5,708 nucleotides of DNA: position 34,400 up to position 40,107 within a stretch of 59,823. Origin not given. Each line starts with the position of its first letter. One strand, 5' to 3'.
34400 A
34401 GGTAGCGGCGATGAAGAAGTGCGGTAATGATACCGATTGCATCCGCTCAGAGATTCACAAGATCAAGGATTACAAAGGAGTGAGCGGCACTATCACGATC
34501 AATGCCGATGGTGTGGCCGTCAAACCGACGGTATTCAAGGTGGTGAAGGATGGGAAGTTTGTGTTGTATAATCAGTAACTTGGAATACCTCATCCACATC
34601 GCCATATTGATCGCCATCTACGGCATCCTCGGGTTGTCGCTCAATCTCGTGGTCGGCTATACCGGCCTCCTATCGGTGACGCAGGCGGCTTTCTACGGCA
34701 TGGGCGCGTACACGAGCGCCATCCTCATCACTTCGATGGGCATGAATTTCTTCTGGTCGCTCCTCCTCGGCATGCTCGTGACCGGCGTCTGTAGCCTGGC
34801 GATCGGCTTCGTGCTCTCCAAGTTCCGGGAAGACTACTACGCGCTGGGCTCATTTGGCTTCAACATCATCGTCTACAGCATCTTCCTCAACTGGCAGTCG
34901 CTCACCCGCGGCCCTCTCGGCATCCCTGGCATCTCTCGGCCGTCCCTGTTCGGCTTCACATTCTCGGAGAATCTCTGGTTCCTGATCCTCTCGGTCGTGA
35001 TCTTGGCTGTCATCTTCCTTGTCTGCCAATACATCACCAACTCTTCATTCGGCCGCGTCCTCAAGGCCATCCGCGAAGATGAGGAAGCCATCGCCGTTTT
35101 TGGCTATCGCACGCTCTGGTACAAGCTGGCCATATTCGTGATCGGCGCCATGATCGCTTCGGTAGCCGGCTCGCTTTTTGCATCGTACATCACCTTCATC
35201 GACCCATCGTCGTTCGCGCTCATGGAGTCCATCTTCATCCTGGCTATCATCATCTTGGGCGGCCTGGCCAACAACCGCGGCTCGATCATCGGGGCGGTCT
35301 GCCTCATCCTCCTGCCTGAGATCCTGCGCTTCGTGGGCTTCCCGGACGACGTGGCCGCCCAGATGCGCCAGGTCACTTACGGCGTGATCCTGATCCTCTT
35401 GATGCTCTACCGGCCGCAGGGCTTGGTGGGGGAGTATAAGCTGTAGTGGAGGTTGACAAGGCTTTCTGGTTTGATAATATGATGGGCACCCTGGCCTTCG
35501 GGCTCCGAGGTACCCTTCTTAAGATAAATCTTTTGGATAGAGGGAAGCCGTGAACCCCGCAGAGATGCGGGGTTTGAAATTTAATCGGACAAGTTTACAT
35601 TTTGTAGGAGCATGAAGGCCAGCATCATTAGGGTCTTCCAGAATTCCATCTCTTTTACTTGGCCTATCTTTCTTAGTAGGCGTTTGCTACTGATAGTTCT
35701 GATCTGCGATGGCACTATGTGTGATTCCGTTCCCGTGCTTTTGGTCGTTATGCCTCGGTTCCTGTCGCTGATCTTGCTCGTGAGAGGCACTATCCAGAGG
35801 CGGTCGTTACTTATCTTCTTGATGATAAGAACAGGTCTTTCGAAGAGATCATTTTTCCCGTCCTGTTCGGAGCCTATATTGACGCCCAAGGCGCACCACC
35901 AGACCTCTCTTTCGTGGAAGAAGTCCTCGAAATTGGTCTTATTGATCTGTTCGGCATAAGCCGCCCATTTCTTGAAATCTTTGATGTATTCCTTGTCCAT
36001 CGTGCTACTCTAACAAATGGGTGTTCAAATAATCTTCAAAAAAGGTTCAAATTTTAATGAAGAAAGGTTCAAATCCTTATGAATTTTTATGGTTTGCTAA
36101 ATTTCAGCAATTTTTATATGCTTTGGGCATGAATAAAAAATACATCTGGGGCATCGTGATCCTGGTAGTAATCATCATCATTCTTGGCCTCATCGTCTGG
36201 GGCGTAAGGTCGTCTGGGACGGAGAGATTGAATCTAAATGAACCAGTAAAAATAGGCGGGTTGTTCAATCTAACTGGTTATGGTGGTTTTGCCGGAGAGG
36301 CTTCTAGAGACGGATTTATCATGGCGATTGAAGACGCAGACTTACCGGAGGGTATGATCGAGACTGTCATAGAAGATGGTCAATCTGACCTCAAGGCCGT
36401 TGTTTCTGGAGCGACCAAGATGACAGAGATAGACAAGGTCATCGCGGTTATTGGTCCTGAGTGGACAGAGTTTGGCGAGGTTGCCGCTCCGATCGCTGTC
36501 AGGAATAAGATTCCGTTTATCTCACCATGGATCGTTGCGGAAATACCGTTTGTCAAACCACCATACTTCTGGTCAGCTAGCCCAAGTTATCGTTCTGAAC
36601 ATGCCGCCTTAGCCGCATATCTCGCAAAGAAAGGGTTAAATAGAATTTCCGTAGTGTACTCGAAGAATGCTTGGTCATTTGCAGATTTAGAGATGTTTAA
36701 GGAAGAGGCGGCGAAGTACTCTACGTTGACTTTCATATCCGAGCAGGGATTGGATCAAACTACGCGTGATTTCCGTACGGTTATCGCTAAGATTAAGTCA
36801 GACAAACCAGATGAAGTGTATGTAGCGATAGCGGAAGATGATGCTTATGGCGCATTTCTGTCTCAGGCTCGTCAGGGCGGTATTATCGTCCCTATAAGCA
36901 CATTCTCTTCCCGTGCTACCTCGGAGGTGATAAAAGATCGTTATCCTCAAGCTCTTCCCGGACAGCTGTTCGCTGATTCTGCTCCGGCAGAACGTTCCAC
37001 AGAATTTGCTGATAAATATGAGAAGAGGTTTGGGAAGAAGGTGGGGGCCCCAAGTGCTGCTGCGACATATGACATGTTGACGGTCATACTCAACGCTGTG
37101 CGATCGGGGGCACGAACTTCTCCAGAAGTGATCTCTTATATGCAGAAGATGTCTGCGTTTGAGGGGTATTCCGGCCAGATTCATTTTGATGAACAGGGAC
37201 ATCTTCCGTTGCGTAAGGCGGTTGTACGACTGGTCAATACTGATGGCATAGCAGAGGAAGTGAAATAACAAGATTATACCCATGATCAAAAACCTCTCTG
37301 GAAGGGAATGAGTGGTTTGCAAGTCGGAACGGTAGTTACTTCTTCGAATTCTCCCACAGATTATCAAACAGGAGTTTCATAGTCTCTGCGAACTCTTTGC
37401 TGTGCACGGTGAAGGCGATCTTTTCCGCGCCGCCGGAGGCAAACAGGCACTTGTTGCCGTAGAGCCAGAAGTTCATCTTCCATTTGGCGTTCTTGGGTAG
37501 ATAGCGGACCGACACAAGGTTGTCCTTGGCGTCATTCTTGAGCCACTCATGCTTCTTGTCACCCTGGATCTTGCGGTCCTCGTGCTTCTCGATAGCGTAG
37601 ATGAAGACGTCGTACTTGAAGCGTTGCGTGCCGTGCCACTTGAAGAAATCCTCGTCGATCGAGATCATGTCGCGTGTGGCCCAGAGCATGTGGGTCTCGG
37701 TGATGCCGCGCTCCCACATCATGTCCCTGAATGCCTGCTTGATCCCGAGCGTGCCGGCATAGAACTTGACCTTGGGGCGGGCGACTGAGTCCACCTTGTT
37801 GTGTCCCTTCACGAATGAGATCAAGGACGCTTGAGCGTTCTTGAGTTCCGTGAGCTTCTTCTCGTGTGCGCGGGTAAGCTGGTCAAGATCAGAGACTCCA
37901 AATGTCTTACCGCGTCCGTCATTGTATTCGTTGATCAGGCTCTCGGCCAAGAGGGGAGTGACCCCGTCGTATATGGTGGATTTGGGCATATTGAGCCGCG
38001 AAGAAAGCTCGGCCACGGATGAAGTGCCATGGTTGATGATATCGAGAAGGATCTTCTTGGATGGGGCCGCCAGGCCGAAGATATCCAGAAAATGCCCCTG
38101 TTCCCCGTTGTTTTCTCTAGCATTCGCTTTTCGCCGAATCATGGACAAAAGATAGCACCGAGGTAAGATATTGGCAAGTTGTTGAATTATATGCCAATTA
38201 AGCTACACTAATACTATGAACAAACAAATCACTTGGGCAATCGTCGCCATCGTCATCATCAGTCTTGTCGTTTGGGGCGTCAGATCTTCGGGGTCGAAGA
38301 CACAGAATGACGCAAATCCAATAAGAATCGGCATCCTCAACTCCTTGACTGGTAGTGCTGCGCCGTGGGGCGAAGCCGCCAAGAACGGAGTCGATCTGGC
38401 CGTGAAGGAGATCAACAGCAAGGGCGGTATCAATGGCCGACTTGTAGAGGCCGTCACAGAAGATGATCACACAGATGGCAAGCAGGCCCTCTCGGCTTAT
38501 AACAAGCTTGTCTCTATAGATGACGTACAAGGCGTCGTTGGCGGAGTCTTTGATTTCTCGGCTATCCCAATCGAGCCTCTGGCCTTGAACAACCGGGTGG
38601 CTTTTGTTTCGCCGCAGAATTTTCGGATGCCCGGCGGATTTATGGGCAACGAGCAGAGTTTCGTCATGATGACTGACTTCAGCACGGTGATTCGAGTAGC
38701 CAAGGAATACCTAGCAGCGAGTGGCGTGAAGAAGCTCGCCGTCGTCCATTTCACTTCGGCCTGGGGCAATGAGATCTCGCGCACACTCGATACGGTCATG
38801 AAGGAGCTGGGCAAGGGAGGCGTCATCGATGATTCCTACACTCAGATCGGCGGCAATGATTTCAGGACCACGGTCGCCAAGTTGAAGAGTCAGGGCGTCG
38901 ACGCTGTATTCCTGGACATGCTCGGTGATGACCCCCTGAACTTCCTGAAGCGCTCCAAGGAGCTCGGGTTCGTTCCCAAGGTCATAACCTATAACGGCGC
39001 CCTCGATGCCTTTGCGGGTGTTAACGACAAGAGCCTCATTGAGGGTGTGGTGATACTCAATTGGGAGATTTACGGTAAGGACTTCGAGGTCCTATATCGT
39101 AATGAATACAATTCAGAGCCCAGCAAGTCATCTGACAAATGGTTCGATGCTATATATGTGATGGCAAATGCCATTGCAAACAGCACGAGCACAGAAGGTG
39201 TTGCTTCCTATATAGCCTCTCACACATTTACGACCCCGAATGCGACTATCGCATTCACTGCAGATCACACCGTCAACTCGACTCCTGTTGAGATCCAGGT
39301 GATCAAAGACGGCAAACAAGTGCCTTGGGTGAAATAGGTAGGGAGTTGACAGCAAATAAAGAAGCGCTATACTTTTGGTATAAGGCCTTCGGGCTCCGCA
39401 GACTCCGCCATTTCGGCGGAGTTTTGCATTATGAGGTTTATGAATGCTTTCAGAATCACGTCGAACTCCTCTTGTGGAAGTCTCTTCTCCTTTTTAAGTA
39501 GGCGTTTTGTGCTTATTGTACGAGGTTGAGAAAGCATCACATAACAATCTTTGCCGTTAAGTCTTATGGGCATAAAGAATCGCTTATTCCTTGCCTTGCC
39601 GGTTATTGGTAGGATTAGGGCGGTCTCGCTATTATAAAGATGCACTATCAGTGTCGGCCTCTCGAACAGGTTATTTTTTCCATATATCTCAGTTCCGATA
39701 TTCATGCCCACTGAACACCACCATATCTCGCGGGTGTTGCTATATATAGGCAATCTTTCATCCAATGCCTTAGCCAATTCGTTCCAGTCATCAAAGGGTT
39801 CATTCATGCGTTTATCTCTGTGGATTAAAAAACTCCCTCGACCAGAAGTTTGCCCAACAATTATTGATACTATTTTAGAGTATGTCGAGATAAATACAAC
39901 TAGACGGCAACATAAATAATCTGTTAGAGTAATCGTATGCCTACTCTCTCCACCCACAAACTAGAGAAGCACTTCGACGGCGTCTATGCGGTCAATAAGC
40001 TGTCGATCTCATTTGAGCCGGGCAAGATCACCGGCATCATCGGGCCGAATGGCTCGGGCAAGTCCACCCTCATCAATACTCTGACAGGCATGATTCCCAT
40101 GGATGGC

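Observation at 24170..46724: Thirteen membrane-anchored LivK-type binding proteins interleaved with one dispersed livH/livM/livG/livF set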

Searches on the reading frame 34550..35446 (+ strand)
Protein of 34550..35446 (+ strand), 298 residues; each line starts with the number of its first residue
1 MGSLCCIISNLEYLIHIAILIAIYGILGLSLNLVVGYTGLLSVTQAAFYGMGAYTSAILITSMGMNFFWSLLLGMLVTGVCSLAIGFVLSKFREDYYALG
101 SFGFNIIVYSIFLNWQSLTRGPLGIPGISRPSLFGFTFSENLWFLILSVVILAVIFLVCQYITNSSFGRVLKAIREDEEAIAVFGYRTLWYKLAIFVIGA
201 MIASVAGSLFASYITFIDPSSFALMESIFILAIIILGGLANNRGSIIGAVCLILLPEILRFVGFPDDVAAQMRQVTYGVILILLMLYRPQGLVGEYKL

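Call 5: search_protein_families(library=pfam, proteins=[window:34550-35446:+], max_evalue=0.01)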
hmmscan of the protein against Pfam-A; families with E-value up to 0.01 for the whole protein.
window:34550-35446:+ (298 aa): 1 family
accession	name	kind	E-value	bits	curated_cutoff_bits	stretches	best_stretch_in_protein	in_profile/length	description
PF02653.21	BPD_transp_2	-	3.9e-49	167.6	26.8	1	14-284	2-268/269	Branched-chain amino acid transport system / permease component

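Call 16: find_related_loci(query=window:34550-35446:+, collection=genome_contigs, flank=10000)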
Query window:34550-35446:+ (298 aa) in genome_contigs; peptide patterns used: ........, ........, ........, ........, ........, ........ (x = any residue, [..] = any of these).
600 stretches matched a pattern (row limit reached: there are more); 507 encode a relative of the query (tblastn E <= 1e-3); the best 80 are kept; 80 distinct loci.
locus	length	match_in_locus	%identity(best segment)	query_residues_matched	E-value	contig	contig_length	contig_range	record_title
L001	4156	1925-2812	82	3-298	9e-168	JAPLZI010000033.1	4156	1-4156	MAG: Candidatus Taylorbacteria bacterium isolate LacPavin_0419_WC90_MAG_44_7 LacPavin_0419_WC90_scaffold_462463, whole g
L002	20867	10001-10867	84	10-298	5e-162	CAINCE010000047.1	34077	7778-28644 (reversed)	uncultured bacterium isolate KR5_bin-306 genome assembly, contig: bin-306:47/77, whole genome shotgun sequence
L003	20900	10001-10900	80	5-298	1e-160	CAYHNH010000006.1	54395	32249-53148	MAG TPA_asm: uncultured Candidatus Saccharibacteria bacterium isolate ERP119705_co13_543 genome assembly, contig: NODE_6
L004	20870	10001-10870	81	9-298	4e-159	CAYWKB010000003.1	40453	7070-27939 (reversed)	MAG TPA_asm: uncultured Candidatus Saccharibacteria bacterium isolate SRP292972_co1_57 genome assembly, contig: NODE_550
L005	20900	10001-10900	78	5-298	2e-157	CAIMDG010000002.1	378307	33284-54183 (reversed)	uncultured bacterium isolate KTt_bin-0975 genome assembly, contig: bin-0975:2/3, whole genome shotgun sequence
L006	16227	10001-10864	81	11-298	4e-157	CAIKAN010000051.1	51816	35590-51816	uncultured bacterium isolate AM-2014_bin-3203 genome assembly, contig: bin-3203:51/99, whole genome shotgun sequence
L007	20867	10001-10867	81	10-298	1e-155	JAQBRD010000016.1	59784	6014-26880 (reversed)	MAG: Candidatus Taylorbacteria bacterium isolate RYN_390 scaffold_1996247, whole genome shotgun sequence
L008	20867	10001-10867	80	10-298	2e-154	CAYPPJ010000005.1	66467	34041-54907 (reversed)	MAG TPA_asm: uncultured Candidatus Saccharibacteria bacterium isolate SRP278252_co2_123 genome assembly, contig: NODE_66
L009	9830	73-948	80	7-298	3e-153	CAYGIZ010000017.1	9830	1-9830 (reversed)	MAG TPA_asm: uncultured Candidatus Saccharibacteria bacterium isolate ERP113451_co5_102 genome assembly, contig: NODE_42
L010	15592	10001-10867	80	10-298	7e-152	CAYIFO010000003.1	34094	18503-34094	MAG TPA_asm: uncultured Candidatus Saccharibacteria bacterium isolate ERP119705_co18_164 genome assembly, contig: NODE_1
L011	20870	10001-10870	81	9-298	4e-152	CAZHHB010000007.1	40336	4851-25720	MAG TPA_asm: uncultured Candidatus Saccharibacteria bacterium isolate ERP113451_co1_453 genome assembly, contig: NODE_10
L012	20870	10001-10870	79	9-298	4e-152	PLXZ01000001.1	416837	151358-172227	MAG: Candidatus Taylorbacteria bacterium isolate palsa_1337 73.20120700_P3D.324_contig_6219, whole genome shotgun sequen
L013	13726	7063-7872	82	29-298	1e-150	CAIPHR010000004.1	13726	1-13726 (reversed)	uncultured bacterium isolate MJ-2014_bin-1666 genome assembly, contig: bin-1666:04/95, whole genome shotgun sequence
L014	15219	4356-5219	82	11-298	4e-149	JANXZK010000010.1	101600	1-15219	MAG: bacterium isolate GL140_4_metabat_307 GL140_4_k141_599235, whole genome shotgun sequence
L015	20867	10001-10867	76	10-298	2e-148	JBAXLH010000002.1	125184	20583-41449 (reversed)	MAG: bacterium isolate ELA422 MAG422_2, whole genome shotgun sequence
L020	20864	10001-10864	74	11-298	2e-139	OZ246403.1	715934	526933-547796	MAG: uncultured Candidatus Saccharibacteria bacterium isolate SRP287051_co2_1 genome assembly, chromosome: 1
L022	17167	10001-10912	74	3-298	2e-139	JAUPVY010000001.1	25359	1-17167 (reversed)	MAG: Patescibacteria group bacterium isolate erpe_2018_sw_42hr_WHONDRS-SW48-000099_A_bin.74 scaffold_359, whole genome s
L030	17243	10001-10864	74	11-298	4e-133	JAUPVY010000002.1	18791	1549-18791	MAG: Patescibacteria group bacterium isolate erpe_2018_sw_42hr_WHONDRS-SW48-000099_A_bin.74 scaffold_625, whole genome s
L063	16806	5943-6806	86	11-298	1e-167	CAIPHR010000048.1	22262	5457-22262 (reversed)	uncultured bacterium isolate MJ-2014_bin-1666 genome assembly, contig: bin-1666:48/95, whole genome shotgun sequence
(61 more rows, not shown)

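Call 27: find_encoding_contigs(protein=window:34550-35446:+, flank=10000, max_places=6)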
Protein window:34550-35446:+ (298 aa): 1 contig read that carries it; 1 place shown.
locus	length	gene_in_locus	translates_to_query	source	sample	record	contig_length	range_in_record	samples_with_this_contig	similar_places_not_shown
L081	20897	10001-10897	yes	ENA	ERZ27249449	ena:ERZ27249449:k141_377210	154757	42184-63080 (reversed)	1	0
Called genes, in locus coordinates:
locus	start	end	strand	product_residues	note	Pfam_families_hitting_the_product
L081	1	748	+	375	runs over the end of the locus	PF13433:Peripla_BP_5, PF13458:Peripla_BP_6, PF01094:ANF_receptor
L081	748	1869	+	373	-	PF13433:Peripla_BP_5, PF13458:Peripla_BP_6, PF01094:ANF_receptor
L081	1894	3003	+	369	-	PF13433:Peripla_BP_5, PF13458:Peripla_BP_6, PF01094:ANF_receptor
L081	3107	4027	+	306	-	-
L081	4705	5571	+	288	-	PF02653:BPD_transp_2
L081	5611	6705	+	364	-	PF13433:Peripla_BP_5, PF13458:Peripla_BP_6, PF01094:ANF_receptor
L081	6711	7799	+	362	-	PF13433:Peripla_BP_5 (weak), PF13458:Peripla_BP_6, PF01094:ANF_receptor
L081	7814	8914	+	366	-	PF04348:LppC (weak), PF13433:Peripla_BP_5 (weak), PF13458:Peripla_BP_6, PF01094:ANF_receptor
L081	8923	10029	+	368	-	PF13458:Peripla_BP_6, PF13433:Peripla_BP_5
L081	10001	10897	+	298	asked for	PF02653:BPD_transp_2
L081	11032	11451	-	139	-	PF02452:PemK_toxin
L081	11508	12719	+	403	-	PF13458:Peripla_BP_6, PF13433:Peripla_BP_5 (weak), PF01094:ANF_receptor, PF13433:Peripla_BP_5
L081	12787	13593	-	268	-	-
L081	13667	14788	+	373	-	PF13458:Peripla_BP_6, PF13433:Peripla_BP_5, PF01094:ANF_receptor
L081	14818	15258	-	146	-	PF02452:PemK_toxin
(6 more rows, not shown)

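Call 34: search_protein_families(library=ncbifam, proteins=[window:34550-35446:+], max_evalue=0.01)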
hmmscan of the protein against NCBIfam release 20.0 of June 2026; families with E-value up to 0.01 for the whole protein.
window:34550-35446:+ (298 aa): 9 families
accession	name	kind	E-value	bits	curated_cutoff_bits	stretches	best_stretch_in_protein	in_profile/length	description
NF008450.0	PRK11301.1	subfamily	5.1e-53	181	366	2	144-293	263-406/418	high-affinity branched-chain amino acid ABC transporter permease LivM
TIGR03408.1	urea_trans_UrtC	equivalog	2.4e-33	116.2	296.2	2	66-294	87-312/313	urea ABC transporter permease subunit UrtC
TIGR03727.1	urea_t_UrtC_arc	equivalog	2.6e-27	95.7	575.55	1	17-294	53-339/369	urea ABC transporter, permease protein UrtC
TIGR03409.1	urea_trans_UrtB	equivalog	2.8e-10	40.3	250.3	1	20-293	10-286/291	urea ABC transporter permease subunit UrtB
NF008011.0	PRK10740.1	equivalog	1.2e-07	31.7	379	1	19-295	17-302/308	high-affinity branched-chain amino acid ABC transporter permease LivH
NF040906.3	GguB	equivalog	5.9e-07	29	450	1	149-283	228-364/375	multiple monosaccharide ABC transporter permease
TIGR03622.1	urea_t_UrtB_arc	equivalog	1.4e-05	24.5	374.25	1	21-240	11-229/284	urea ABC transporter, permease protein UrtB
NF008441.0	PRK11285.1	equivalog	9.1e-05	21.7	378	1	56-256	97-291/333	L-arabinose ABC transporter permease AraH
NF011961.0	PRK15432.1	equivalog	0.0011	18.2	388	1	40-251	62-267/344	autoinducer 2 ABC transporter permease LsrC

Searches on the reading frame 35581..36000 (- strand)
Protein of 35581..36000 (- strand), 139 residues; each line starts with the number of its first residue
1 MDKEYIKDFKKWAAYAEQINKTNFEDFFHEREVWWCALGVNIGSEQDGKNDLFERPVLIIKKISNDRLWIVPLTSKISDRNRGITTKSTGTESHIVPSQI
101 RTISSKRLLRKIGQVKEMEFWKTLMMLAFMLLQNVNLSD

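Call 5: search_protein_families(library=pfam, proteins=[window:35581-36000:-], max_evalue=0.01)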
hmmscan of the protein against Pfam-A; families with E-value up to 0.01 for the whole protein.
window:35581-36000:- (139 aa): 1 family
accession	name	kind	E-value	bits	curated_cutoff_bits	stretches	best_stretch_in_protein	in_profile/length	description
PF02452.23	PemK_toxin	-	4.8e-12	46.5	23.1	1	31-128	3-106/109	PemK-like, MazF-like toxin of type II toxin-antitoxin system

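Call 34: search_protein_families(library=ncbifam, proteins=[window:35581-36000:-], max_evalue=0.01)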
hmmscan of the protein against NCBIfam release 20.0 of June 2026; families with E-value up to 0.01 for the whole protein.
window:35581-36000:- (139 aa): 0 families

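Call 59: search_protein_families(library=padloc, proteins=[window:35581-36000:-], max_evalue=0.01)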
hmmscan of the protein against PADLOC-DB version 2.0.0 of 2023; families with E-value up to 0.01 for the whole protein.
window:35581-36000:- (139 aa): 0 families

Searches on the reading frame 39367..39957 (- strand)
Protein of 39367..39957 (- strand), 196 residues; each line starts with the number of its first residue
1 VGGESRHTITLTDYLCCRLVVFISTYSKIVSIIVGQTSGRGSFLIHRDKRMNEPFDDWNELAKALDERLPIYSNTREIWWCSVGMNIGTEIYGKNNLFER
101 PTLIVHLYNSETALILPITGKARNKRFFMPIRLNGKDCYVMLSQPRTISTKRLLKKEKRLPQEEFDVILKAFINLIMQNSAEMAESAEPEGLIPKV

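Call 5: search_protein_families(library=pfam, proteins=[window:39367-39957:-], max_evalue=0.01)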
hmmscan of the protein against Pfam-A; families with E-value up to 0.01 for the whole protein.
window:39367-39957:- (196 aa): 1 family
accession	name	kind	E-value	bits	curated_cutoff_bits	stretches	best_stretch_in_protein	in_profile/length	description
PF02452.23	PemK_toxin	-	1.7e-11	44.7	23.1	1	76-174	3-107/109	PemK-like, MazF-like toxin of type II toxin-antitoxin system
